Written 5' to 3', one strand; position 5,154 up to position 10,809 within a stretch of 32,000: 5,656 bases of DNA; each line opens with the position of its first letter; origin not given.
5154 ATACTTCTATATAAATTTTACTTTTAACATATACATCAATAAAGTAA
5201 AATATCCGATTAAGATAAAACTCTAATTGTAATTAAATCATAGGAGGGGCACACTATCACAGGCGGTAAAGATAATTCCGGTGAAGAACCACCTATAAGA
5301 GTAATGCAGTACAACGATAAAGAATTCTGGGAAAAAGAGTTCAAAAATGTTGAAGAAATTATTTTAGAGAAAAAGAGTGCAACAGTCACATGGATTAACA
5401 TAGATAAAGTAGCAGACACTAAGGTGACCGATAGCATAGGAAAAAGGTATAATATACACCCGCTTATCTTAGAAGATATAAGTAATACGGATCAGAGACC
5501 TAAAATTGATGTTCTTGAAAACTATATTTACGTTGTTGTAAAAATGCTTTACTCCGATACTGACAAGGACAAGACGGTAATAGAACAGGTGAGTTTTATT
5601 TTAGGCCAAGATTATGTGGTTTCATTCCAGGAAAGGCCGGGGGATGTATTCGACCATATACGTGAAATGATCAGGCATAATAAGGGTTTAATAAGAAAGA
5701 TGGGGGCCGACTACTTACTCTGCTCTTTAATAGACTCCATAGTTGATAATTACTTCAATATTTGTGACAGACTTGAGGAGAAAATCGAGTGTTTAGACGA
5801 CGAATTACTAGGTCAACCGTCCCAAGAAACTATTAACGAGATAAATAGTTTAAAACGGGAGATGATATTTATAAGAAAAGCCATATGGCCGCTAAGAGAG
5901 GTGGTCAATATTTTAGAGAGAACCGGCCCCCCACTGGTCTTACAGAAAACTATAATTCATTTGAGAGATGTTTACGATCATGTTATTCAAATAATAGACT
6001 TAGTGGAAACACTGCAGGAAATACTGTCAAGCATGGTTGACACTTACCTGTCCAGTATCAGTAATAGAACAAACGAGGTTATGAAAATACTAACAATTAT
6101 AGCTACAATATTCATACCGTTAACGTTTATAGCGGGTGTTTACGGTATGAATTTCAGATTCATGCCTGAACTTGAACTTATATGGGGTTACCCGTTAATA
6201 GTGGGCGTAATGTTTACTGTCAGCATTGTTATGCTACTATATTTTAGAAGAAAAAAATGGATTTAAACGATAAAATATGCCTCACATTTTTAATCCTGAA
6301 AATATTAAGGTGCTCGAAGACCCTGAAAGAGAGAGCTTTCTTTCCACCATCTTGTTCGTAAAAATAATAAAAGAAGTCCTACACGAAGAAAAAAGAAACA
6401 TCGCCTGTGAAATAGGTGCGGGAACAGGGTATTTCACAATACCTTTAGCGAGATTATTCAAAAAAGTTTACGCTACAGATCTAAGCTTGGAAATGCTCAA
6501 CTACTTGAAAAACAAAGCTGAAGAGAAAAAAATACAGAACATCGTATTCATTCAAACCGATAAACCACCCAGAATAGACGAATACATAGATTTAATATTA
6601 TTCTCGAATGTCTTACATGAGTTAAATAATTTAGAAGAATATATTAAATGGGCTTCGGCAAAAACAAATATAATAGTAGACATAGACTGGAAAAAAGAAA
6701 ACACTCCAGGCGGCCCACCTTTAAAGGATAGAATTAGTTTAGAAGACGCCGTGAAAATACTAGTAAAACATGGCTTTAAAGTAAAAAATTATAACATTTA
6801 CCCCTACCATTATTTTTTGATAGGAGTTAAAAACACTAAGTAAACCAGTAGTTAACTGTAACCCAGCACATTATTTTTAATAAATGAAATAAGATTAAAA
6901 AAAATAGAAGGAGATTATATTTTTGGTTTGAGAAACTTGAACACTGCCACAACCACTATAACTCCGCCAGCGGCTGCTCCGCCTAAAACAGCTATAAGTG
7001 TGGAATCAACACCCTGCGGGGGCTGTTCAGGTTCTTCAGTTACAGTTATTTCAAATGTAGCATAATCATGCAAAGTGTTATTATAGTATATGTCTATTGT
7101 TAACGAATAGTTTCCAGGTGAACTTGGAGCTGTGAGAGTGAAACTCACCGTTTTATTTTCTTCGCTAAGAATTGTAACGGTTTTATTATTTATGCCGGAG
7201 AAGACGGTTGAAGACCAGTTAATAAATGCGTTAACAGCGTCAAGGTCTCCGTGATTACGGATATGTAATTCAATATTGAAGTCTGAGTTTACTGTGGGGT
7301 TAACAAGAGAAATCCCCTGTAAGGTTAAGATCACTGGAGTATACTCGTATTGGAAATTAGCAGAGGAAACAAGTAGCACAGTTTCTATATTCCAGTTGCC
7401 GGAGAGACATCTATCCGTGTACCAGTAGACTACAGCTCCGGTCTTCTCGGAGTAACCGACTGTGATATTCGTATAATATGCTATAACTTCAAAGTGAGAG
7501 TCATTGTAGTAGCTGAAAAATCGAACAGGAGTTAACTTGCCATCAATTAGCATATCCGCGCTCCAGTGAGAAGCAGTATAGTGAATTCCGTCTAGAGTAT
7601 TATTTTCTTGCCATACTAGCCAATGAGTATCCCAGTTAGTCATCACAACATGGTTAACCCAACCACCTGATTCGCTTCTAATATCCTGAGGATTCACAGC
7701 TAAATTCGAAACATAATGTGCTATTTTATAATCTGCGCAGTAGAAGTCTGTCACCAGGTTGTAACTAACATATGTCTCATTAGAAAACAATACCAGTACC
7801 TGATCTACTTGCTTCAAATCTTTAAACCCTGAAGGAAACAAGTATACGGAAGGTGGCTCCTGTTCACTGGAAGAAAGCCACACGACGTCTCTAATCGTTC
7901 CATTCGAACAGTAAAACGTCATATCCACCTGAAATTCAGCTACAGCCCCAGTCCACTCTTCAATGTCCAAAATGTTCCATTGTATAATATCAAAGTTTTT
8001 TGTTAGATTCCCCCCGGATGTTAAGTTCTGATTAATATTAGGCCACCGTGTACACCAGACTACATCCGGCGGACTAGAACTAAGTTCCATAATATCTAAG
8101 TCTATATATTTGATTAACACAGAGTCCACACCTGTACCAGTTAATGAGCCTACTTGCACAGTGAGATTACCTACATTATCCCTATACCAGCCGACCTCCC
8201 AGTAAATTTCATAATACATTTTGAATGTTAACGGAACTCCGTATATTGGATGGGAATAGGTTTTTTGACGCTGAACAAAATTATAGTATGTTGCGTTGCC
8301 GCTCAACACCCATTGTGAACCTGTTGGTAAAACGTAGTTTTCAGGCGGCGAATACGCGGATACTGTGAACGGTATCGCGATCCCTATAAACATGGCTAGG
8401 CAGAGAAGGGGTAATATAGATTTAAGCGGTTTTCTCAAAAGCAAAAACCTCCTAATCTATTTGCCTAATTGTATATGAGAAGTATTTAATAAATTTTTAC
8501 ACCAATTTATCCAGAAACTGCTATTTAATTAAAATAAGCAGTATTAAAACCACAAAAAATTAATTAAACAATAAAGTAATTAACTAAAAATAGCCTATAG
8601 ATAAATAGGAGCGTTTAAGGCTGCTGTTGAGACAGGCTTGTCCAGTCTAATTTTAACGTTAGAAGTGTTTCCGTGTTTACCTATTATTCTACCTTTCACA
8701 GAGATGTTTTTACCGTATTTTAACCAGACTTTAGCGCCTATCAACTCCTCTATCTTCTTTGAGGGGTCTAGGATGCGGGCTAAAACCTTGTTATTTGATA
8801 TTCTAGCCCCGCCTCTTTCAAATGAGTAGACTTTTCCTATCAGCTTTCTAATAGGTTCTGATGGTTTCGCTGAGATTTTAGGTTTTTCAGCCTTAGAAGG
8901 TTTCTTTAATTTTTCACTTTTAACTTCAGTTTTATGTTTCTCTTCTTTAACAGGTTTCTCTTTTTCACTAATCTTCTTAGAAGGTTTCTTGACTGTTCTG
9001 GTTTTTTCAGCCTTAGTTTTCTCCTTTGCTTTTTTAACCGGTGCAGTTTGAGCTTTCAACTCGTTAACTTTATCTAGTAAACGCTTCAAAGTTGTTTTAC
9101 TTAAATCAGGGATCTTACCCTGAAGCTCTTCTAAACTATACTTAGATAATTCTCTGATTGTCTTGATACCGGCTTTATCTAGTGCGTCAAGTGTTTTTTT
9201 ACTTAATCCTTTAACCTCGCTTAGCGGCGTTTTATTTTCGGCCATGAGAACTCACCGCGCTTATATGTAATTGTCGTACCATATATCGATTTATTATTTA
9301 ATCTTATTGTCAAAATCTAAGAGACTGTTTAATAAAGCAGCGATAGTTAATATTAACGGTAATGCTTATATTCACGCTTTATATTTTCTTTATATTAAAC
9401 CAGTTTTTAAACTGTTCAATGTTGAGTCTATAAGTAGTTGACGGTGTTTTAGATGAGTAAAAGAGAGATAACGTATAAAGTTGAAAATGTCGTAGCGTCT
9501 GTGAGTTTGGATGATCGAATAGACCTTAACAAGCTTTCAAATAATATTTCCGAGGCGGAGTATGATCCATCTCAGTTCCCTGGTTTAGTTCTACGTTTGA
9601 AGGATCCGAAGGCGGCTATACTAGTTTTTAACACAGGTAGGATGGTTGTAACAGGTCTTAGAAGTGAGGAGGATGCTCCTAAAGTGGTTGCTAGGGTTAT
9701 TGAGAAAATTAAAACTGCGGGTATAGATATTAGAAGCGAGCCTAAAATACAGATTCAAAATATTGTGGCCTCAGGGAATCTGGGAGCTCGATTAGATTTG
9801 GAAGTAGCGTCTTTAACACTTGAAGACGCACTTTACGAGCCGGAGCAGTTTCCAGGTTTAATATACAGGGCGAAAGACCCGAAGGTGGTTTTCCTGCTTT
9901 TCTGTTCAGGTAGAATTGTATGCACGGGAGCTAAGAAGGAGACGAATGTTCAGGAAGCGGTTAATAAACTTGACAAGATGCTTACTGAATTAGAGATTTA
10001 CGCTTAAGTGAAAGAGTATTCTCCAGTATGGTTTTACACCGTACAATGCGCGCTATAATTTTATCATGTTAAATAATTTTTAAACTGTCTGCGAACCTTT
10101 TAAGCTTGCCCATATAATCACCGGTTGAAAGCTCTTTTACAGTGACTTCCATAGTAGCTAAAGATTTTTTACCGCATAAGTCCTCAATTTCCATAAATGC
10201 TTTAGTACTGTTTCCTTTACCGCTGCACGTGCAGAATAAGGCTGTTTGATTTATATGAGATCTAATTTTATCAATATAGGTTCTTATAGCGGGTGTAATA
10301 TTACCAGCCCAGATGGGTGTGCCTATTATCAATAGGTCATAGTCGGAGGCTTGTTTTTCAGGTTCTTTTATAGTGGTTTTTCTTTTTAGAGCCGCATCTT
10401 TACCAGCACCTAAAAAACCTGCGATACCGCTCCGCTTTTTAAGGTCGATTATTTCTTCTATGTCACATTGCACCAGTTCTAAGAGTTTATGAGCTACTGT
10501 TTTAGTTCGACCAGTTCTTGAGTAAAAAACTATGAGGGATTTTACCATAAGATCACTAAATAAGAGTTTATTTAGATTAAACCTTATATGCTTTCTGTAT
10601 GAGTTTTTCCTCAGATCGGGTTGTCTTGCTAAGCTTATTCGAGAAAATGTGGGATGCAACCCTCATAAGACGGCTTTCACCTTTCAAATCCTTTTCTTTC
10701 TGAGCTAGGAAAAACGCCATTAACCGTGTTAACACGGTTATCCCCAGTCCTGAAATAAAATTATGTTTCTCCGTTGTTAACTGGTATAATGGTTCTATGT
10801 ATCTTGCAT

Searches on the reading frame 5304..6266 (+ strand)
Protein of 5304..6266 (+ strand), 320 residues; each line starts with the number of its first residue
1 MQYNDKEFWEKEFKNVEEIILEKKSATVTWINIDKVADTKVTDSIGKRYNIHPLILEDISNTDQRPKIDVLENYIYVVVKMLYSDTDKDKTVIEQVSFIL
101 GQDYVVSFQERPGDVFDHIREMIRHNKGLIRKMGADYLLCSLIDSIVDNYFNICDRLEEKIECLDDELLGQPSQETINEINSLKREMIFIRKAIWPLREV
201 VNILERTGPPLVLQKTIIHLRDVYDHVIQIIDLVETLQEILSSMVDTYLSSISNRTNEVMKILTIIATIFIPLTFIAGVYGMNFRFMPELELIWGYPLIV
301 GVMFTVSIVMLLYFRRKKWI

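Call 114: search_protein_families(library=pfam, proteins=[window:5304-6266:+], max_evalue=0.001)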
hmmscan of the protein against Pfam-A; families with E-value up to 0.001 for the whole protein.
window:5304-6266:+ (320 aa): 1 family
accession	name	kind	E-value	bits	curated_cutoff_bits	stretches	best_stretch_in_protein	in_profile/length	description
PF01544.23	CorA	-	8.9e-71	239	27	1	26-316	2-292/292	CorA-like Mg2+ transporter protein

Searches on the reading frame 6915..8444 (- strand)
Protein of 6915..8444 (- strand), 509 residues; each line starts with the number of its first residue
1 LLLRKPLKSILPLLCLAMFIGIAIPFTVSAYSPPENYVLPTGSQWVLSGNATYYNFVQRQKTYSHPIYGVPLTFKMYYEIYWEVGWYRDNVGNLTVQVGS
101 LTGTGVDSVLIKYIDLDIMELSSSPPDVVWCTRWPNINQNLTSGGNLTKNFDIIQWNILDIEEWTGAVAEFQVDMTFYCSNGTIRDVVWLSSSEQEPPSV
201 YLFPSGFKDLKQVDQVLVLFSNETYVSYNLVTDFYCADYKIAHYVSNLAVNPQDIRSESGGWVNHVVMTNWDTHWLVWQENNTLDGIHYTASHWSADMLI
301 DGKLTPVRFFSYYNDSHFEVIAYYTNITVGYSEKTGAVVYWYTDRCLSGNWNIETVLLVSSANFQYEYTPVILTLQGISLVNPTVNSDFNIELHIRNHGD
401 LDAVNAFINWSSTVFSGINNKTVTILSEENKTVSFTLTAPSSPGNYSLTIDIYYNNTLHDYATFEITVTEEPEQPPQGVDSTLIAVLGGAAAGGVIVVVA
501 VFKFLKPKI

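Call 8: search_protein_families(library=pfam, proteins=[window:6915-8444:-], max_evalue=0.01)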
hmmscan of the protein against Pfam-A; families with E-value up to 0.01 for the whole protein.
window:6915-8444:- (509 aa): 1 family
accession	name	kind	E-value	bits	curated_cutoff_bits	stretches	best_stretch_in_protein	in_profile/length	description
PF07705.17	CARDB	-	0.00042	20.9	22.7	1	381-458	13-89/101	CARDB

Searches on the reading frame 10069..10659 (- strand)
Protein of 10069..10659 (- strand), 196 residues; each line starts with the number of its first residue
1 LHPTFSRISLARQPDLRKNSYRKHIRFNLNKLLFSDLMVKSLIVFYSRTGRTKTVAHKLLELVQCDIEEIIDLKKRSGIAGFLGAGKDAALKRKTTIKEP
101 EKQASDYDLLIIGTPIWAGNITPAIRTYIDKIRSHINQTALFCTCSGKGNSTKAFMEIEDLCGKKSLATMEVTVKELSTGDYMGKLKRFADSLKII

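Call 8: search_protein_families(library=pfam, proteins=[window:10069-10659:-], max_evalue=0.01)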
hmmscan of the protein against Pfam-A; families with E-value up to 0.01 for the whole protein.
window:10069-10659:- (196 aa): 5 families
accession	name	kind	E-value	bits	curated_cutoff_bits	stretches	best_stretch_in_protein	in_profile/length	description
PF12724.12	Flavodoxin_5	-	2.7e-08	34.7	27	1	97-147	34-85/145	Flavodoxin domain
PF03358.20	FMN_red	-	4.5e-07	30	24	1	48-143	12-112/152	NADPH-dependent FMN reductase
PF12682.12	Flavodoxin_4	-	1.4e-06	28.4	24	0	94-149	61-116/155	Flavodoxin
PF12641.12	Flavodoxin_3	-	5.1e-06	26.8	27.5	0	42-75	1-33/160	Flavodoxin domain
PF02525.22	Flavodoxin_2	-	0.0046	17.1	27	1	89-132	59-103/198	Flavodoxin-like fold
